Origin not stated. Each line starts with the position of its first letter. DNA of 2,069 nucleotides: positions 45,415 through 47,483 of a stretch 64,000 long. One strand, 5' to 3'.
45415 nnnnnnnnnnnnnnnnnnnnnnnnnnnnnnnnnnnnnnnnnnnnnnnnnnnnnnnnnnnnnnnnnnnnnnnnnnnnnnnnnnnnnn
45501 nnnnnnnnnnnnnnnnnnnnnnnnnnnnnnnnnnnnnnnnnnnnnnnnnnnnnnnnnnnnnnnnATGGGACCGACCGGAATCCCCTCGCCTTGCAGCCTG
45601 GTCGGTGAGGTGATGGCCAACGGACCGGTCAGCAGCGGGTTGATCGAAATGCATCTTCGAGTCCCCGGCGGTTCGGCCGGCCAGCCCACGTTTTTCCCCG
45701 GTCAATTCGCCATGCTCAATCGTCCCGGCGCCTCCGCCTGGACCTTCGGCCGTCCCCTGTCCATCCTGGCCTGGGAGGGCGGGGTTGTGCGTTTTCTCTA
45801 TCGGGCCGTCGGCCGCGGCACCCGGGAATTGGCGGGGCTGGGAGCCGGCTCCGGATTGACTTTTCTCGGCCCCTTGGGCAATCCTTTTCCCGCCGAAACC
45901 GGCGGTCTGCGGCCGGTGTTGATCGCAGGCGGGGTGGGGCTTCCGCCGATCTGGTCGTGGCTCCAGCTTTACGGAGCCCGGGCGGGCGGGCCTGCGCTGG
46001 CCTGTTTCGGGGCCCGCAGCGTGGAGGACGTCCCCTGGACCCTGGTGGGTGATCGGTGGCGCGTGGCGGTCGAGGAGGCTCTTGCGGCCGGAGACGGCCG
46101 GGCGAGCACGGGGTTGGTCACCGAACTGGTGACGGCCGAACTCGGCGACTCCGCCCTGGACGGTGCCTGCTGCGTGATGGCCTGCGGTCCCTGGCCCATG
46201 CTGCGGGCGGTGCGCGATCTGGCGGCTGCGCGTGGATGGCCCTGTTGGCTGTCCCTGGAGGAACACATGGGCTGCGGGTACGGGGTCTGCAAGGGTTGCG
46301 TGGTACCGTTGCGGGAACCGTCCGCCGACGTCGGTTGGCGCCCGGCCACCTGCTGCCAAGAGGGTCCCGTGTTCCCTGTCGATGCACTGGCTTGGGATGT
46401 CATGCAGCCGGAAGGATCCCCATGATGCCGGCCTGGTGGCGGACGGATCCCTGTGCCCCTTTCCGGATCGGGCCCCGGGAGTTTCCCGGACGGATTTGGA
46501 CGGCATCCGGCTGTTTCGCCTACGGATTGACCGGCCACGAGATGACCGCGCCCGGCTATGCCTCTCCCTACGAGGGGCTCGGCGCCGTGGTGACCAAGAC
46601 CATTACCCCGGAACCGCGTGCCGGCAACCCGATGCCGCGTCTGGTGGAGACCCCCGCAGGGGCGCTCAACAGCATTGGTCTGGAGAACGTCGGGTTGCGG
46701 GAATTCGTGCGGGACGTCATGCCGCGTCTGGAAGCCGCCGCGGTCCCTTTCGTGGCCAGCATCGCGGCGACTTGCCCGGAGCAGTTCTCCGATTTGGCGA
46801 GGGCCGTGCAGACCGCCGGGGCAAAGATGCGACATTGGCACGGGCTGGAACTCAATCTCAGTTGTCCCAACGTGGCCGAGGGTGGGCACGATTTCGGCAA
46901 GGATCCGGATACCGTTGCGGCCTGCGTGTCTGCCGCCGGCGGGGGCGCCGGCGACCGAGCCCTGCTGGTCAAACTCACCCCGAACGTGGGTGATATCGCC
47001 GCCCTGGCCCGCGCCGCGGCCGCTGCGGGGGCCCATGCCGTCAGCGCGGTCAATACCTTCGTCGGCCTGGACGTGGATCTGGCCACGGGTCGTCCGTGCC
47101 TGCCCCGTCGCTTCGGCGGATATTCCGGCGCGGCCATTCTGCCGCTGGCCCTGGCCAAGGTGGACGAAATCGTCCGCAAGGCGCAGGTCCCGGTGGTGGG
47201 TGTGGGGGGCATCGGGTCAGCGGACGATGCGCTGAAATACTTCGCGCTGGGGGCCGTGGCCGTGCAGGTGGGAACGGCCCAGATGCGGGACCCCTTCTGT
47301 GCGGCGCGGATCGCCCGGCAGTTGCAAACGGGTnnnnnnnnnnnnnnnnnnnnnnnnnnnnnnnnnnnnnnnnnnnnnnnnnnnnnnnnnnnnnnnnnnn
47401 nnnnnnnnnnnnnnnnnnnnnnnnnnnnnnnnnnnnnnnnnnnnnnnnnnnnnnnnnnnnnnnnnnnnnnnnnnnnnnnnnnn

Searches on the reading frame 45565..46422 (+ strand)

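Call 12: search_protein_families(library=pfam, proteins=[window:45565-46422:+], max_evalue=0.001)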
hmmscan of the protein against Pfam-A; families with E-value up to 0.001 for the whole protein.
window:45565-46422:+ (286 aa): 2 families
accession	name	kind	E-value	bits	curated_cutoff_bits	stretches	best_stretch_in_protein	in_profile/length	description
PF10418.14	DHODB_Fe-S_bind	-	5.6e-10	39.2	23.9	1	232-275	1-40/41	Iron-sulfur cluster binding domain of dihydroorotate dehydrogenase B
PF00175.26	NAD_binding_1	-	4e-05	24.7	22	1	119-217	1-108/109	Oxidoreductase NAD-binding domain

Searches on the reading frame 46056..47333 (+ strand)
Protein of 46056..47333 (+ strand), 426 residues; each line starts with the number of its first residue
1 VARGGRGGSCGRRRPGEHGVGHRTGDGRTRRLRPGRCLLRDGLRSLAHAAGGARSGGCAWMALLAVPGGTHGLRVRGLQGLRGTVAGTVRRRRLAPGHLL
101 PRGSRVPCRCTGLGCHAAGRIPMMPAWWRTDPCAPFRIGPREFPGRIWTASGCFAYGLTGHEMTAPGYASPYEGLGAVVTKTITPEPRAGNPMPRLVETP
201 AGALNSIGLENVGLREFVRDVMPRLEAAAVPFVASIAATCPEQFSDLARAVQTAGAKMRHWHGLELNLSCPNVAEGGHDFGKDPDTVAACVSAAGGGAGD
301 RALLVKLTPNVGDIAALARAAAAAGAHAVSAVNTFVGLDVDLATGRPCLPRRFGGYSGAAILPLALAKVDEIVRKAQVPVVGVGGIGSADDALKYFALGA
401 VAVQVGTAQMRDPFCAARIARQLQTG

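Call 12: search_protein_families(library=pfam, proteins=[window:46056-47333:+], max_evalue=0.001)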
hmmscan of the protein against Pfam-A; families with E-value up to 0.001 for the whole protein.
window:46056-47333:+ (426 aa): 2 families
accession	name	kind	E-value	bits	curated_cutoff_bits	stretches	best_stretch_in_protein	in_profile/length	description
PF01180.27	DHO_dh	-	1.1e-55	189.3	27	1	142-424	10-288/291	Dihydroorotate dehydrogenase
PF00977.27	His_biosynth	-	0.00044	20.2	23.6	1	367-422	63-118/228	Histidine biosynthesis protein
